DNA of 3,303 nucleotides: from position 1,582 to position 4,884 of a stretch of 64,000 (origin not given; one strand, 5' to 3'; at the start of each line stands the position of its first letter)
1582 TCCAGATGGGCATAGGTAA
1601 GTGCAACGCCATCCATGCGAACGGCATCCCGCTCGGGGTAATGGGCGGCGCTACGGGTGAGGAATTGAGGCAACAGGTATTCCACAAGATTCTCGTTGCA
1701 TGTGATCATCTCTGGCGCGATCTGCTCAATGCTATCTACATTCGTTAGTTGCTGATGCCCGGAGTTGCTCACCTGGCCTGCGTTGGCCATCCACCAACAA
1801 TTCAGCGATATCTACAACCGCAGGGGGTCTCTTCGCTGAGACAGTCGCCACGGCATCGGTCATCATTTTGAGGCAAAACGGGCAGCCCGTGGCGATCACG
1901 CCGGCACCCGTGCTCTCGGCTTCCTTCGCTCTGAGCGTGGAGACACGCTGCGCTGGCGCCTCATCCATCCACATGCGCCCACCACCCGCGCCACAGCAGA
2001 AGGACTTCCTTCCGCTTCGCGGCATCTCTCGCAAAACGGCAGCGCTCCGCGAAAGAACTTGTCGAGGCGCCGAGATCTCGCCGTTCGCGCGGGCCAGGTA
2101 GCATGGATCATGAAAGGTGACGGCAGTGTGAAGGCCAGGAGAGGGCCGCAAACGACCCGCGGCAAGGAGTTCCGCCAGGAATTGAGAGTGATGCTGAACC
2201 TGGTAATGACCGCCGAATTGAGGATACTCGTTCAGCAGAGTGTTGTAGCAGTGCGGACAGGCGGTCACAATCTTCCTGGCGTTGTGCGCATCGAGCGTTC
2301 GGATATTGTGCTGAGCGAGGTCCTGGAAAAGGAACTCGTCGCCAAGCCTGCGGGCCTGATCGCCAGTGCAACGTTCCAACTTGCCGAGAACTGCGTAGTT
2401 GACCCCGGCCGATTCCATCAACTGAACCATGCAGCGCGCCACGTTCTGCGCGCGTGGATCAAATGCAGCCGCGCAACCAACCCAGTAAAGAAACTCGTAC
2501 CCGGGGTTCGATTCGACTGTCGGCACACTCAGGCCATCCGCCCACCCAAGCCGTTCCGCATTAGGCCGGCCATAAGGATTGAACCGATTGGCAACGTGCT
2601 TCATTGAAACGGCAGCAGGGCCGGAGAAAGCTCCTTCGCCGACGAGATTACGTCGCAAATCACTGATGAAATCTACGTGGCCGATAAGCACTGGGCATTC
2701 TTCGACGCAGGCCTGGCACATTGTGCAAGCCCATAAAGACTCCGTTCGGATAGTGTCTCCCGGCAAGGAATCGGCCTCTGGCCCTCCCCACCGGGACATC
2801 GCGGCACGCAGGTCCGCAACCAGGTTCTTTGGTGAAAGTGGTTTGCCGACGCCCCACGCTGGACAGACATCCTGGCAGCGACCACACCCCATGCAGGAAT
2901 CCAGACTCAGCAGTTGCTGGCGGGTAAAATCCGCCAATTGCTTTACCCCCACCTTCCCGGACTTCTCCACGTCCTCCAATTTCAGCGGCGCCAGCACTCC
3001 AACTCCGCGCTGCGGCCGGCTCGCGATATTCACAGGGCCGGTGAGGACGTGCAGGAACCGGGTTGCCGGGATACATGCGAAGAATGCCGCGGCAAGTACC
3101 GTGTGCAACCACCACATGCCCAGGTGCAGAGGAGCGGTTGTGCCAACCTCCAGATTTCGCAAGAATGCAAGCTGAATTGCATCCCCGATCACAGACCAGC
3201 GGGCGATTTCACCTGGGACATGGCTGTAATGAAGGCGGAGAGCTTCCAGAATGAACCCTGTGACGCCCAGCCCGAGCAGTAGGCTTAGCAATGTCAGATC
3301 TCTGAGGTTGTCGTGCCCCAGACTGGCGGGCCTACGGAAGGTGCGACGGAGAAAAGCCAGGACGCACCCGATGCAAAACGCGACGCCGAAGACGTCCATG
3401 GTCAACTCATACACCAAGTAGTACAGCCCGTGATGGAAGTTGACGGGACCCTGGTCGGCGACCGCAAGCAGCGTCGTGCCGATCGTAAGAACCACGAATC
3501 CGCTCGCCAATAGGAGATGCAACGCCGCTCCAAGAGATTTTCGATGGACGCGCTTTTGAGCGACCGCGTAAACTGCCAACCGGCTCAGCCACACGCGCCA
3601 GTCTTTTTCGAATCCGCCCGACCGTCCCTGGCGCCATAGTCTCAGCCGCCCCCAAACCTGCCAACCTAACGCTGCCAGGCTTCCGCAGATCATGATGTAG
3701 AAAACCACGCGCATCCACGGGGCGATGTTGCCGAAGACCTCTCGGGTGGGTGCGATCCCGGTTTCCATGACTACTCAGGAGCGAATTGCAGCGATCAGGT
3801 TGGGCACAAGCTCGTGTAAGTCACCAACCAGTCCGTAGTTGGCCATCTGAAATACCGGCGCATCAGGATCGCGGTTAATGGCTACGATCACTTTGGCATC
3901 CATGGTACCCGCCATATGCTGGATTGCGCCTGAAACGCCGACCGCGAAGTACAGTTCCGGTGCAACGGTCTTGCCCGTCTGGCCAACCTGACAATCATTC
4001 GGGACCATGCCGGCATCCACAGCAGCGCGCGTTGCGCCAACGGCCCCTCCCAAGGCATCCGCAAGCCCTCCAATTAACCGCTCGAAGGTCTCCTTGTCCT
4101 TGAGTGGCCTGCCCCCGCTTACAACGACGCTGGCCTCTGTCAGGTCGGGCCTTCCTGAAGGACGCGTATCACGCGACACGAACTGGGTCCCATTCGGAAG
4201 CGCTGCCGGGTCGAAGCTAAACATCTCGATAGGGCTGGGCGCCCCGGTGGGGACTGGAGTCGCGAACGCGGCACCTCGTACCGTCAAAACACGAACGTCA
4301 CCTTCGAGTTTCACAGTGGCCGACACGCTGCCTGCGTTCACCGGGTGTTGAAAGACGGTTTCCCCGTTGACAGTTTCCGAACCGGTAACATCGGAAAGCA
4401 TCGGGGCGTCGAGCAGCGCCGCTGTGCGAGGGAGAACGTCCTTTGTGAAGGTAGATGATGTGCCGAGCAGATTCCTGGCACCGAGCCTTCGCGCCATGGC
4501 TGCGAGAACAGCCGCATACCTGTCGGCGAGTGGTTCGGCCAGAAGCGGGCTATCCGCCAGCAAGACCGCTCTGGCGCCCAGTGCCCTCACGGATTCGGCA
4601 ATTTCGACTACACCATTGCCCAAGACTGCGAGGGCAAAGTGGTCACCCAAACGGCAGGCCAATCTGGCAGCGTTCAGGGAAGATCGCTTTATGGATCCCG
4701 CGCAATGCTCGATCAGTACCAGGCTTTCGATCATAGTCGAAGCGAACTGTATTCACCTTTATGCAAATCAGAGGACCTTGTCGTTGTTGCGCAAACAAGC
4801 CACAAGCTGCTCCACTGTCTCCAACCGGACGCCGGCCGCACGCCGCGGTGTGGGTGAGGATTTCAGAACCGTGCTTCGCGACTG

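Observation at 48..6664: Adenylation enzyme + ACAD + dedicated EtfAB + membrane Fe-S ETF-oxidase module at the distal end of an exopolysaccharide operon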

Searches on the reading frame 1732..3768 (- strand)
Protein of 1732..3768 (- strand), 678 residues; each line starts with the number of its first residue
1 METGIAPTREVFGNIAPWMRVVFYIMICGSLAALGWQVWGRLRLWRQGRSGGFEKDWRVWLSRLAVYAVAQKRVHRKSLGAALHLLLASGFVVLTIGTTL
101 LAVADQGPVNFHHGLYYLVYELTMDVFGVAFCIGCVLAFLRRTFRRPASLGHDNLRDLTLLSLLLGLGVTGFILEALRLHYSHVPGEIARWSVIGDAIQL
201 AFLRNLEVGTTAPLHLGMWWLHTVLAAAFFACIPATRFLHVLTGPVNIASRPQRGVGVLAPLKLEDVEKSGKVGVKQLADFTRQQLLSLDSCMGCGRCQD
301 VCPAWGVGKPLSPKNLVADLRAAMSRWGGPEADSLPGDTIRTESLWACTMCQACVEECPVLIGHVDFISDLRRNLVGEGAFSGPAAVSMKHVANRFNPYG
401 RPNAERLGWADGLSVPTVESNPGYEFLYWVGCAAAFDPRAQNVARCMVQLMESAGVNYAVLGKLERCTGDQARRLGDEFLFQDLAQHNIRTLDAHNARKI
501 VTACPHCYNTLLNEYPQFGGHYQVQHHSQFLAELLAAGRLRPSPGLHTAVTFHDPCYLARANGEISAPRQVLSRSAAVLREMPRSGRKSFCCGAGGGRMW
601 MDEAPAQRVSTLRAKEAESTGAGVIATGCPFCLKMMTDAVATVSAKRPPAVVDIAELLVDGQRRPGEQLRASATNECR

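Call 3: search_protein_families(library=pfam, proteins=[window:1732-3768:-])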
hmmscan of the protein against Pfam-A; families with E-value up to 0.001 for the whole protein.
window:1732-3768:- (678 aa): 10 families
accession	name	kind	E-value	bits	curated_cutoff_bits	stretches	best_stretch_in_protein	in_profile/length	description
PF02754.22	CCG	-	1.8e-31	108.5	20.6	2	550-636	1-84/85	Cysteine-rich domain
PF13187.11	Fer4_9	-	1.1e-09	38.5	27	1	292-360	2-49/52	4Fe-4S dicluster domain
PF13183.11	Fer4_8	-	4.1e-09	37.3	27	1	289-360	2-66/68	4Fe-4S dicluster domain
PF13237.11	Fer4_10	-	5.8e-08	33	25.5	1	288-359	5-53/53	4Fe-4S dicluster domain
PF02665.19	Nitrate_red_gam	-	1.1e-06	28.9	22.9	1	118-252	85-210/217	Nitrate reductase gamma subunit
PF12797.12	Fer4_2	-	2.7e-05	24.3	24.5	1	288-304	6-22/22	4Fe-4S binding domain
PF13484.11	Fer4_16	-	8.7e-05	23.7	30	1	292-360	2-65/66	4Fe-4S double cluster binding domain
PF12838.12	Fer4_7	-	0.00013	22.8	27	1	291-360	1-50/52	4Fe-4S dicluster domain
PF00037.32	Fer4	-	0.00068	19.8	21.1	1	290-303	6-19/24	4Fe-4S binding domain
PF14697.11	Fer4_21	-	0.00092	19.7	35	0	289-304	38-53/59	4Fe-4S dicluster domain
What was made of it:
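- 1732..3768 (-): EtfD-type membrane ETF:menaquinone oxidoreductase (NarI-like haem b membrane domain, two cubane 4Fe-4S sites, two CCG domains). Pfam CCG x2, Fer4, Nitrate_red_gam (call 3).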

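Call 4: search_protein_families(library=ncbifam, proteins=[window:1732-3768:-])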
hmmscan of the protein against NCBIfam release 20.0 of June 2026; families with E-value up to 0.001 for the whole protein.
window:1732-3768:- (678 aa): 22 families
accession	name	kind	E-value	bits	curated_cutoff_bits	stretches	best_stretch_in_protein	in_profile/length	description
NF004898.0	PRK06259.1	equivalog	2.7e-40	138.4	385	1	282-659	126-485/488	fumarate reductase (CoM/CoB) subunit TfrB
NF045670.1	quin_L_LdhH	equivalog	3.8e-26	91.6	800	1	421-637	464-686/706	L-lactate dehydrogenase (quinone) large subunit LdhH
NF045724.1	ferredox_TmcB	equivalog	4.4e-19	68.4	735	1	439-641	200-409/430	electron transfer complex ferredoxin TmcB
NF045663.1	diclust_near_Sec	equivalog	8.1e-19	67.2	530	1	343-636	350-618/759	pyridine nucleotide-disulfide oxidoreductase/dicluster-binding protein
NF045796.1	DsrK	equivalog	4.7e-16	58.4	400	1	347-602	119-378/453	sulfate reduction electron transfer complex DsrMKJOP subunit DsrK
NF008369.0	PRK11168.1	equivalog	2.1e-15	56.6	278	1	425-637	168-381/401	anaerobic glycerol-3-phosphate dehydrogenase subunit C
NF045711.1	sulf_resp_HmcF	equivalog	4.1e-15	55.5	750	1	497-638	276-427/457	sulfate respiration complex iron-sulfur protein HmcF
NF038018.1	qmoC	equivalog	2.4e-09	37.2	300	1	77-180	217-319/360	quinone-interacting membrane-bound oxidoreductase complex subunit QmoC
TIGR00273.1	TIGR00273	equivalog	1e-07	31.2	444.8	1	290-393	293-390/432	LutB/LldF family L-lactate oxidation iron-sulfur protein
TIGR03290.1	CoB_CoM_SS_C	equivalog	1.7e-07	31.3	160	1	290-380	2-80/144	CoB--CoM heterodisulfide reductase subunit C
NF009226.0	PRK12576.1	equivalog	4e-07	29.7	344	1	280-373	144-235/317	succinate dehydrogenase/fumarate reductase iron-sulfur subunit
TIGR00384.1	dhsB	subfamily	7.1e-07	28.9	88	1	282-370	132-220/222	succinate dehydrogenase and fumarate reductase iron-sulfur protein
NF004616.0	PRK05950.1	subfamily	8.9e-07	28.3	228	1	282-376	139-234/238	succinate dehydrogenase iron-sulfur subunit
NF006391.0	PRK08640.1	equivalog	7.3e-06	25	244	1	277-375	140-239/254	succinate dehydrogenase iron-sulfur subunit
NF009227.0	PRK12577.1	equivalog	1.8e-05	23.6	349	1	283-379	145-242/330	succinate dehydrogenase/fumarate reductase iron-sulfur subunit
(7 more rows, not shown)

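Call 35: search_solved_structures(query=window:1732-3768:-, max_evalue=0.001, show_alignments=1)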
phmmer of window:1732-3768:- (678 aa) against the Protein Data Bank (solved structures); distinct sequences matched with E-value up to 0.001: 4.
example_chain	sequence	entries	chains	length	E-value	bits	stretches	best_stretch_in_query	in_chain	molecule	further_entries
9ojn_A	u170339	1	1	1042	3.4e-105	356.3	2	337-660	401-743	Iron-sulfur-binding reductase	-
8rvv_C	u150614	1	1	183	1.1e-05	27.3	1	288-387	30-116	H(2):CoB-CoM heterodisulfide,ferredoxin reductase subunit C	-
8rvu_c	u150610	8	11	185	1.2e-05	27.3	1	288-387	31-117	H(2):CoB-CoM heterodisulfide,ferredoxin reductase subunit C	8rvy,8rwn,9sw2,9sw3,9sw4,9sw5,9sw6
9sfi_E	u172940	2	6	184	0.00068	21.5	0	284-391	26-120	H(2)/formate:CoB-CoM heterodisulfide,ferredoxin reductase subunit C2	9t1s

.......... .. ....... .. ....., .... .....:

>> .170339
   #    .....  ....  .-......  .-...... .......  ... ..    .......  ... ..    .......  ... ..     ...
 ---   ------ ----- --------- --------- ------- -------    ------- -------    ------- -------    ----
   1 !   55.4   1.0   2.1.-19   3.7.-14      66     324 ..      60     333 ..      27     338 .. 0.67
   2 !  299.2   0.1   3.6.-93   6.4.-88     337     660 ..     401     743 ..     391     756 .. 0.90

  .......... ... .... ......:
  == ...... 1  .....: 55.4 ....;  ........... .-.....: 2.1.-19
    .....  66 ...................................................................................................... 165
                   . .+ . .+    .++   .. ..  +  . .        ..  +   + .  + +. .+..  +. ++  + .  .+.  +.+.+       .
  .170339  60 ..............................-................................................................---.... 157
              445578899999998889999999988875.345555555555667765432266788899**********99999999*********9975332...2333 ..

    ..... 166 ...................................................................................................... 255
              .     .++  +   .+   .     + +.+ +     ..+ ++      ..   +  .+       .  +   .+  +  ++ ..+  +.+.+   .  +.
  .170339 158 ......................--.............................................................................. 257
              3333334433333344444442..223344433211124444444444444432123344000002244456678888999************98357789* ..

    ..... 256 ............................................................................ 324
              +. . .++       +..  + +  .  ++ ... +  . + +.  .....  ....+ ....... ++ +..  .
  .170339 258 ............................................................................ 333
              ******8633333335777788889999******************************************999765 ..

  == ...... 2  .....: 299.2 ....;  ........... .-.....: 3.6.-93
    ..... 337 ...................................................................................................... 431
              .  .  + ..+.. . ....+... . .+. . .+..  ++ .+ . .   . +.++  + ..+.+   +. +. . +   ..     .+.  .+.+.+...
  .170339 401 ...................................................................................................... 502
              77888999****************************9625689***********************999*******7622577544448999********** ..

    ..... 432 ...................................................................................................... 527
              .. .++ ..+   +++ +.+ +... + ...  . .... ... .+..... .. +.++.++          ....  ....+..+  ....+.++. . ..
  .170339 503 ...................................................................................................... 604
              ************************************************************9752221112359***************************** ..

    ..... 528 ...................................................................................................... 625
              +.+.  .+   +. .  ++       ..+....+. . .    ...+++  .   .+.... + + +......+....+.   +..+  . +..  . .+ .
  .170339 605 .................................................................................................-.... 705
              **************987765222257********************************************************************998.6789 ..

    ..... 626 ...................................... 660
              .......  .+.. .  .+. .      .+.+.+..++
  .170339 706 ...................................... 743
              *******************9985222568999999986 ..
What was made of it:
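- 1732..3768 (-): M. smegmatis EtfD 9ojn scores 356 bits, E 3e-105, across both the membrane and soluble parts (call 35).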

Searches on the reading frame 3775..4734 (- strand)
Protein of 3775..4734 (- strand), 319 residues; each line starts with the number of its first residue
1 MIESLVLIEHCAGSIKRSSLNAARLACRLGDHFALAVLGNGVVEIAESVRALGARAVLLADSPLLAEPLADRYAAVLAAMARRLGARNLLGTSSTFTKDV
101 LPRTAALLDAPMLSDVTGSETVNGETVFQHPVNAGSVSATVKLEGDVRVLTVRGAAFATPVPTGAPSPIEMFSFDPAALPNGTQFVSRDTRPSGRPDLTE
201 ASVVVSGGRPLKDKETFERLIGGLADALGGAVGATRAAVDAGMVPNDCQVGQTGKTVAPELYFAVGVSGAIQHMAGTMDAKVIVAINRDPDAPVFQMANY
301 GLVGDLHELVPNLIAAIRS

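Call 3: search_protein_families(library=pfam, proteins=[window:3775-4734:-])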
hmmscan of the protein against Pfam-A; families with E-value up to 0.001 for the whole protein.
window:3775-4734:- (319 aa): 2 families
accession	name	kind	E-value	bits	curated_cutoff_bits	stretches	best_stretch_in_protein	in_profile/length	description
PF00766.25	ETF_alpha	-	1.3e-32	112.1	27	1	197-277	1-80/81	Electron transfer flavoprotein FAD-binding domain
PF01012.27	ETF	-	1.7e-28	100.1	26.7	1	5-172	2-176/181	Electron transfer flavoprotein domain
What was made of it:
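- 3775..4734 (-): EtfA (ETF alpha subunit, FAD-binding). Pfam ETF plus ETF_alpha (call 3).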

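Call 4: search_protein_families(library=ncbifam, proteins=[window:3775-4734:-])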
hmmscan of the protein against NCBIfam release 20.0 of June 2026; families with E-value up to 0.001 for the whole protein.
window:3775-4734:- (319 aa): 5 families
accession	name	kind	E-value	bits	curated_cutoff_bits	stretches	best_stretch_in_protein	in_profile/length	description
NF042970.1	AcrlCoAredClosAcrA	equivalog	1.1e-49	169.5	600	2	197-318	235-358/360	acryloyl-CoA reductase electron transfer subunit beta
NF038209.1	mft_etfA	equivalog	2.2e-34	119.2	240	1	37-314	29-299/303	mycofactocin-associated electron transfer flavoprotein alpha subunit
NF008884.0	PRK11916.1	equivalog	1.4e-30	106.8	528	1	44-316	39-309/312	electron transfer flavoprotein subunit alpha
NF002889.0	PRK03363.1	equivalog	2e-27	96.3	549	1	66-317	60-311/313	electron transfer flavoprotein subunit alpha/FixB family protein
NF051845.1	EtFlavAlphaProt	equivalog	1.7e-25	89.8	600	1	198-317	284-399/406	electron transfer flavoprotein subunit alpha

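Call 40: search_solved_structures(query=window:3775-4734:-, max_evalue=1e-10, show_alignments=1)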
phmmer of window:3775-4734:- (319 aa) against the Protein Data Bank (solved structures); distinct sequences matched with E-value up to 1e-10: 14.
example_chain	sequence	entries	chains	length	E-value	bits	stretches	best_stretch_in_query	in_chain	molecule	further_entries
1efv_A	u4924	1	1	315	5.5e-66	226.2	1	3-315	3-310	ELECTRON TRANSFER FLAVOPROTEIN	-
1t9g_R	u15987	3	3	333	7.8e-66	225.7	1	4-315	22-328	Electron transfer flavoprotein alpha-subunit, mitochondrial | Electron transfer flavoprotein alpha-subunit, mitochondrial precursor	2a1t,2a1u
1efp_A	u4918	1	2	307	3.4e-62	213.8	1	6-314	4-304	PROTEIN (ELECTRON TRANSFER FLAVOPROTEIN)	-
6fah_A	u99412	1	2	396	9.3e-42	146.7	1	23-315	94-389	Caffeyl-CoA reductase-Etf complex subunit CarE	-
4kpu_A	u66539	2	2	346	9.5e-41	143.4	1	23-318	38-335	Electron transfer flavoprotein alpha subunit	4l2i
5ol2_A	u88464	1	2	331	1.3e-39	139.7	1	6-316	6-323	Electron transfer flavoprotein large subunit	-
7koe_B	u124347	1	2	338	1.1e-38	136.6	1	6-318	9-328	Electron transfer flavoprotein, alpha subunit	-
7qh2_A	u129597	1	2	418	1.6e-37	132.8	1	21-317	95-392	Lactate dehydrogenase (NAD(+),ferredoxin) subunit LctC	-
5ow0_A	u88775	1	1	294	3.4e-36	128.4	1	90-318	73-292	Electron transfer flavoprotein, alpha subunit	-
1o94_D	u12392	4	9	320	4e-23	85.6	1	147-315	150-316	ELECTRON TRANSFER FLAVOPROTEIN ALPHA-SUBUNIT | ELECTRON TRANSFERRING FLAVOPROTEIN ALPHA-SUBUNIT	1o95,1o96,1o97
3clu_D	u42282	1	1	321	1.1e-22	84.1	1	147-315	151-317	Electron transfer flavoprotein subunit alpha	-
3clt_D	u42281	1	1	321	2.2e-22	83.1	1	147-315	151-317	Electron transfer flavoprotein subunit alpha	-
3clr_D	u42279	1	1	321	3.2e-22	82.6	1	147-315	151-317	Electron transfer flavoprotein subunit alpha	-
3cls_D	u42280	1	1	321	5e-22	82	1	141-315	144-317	Electron transfer flavoprotein subunit alpha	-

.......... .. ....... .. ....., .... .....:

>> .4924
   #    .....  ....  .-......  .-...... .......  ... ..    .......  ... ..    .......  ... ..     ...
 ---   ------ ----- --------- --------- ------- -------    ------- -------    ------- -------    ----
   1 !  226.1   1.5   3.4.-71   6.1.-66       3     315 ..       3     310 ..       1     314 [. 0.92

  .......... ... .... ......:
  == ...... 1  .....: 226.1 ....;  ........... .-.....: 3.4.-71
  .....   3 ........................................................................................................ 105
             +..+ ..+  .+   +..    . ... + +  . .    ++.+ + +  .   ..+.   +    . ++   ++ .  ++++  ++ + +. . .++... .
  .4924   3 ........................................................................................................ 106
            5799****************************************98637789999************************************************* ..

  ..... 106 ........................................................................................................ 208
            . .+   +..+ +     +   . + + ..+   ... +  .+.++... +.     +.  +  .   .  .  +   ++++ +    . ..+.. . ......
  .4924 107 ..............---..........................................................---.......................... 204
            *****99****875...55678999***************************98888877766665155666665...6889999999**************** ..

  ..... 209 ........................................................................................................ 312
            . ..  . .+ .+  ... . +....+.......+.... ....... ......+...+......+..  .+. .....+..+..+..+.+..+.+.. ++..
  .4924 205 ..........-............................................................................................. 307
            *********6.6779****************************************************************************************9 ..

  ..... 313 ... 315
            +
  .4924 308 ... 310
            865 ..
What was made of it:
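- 3775..4734 (-): Best PDB matches are human 1efv_A (226 bits) and Paracoccus 1efp_A (214), against at most 147 for bifurcating Etfs (call 40).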
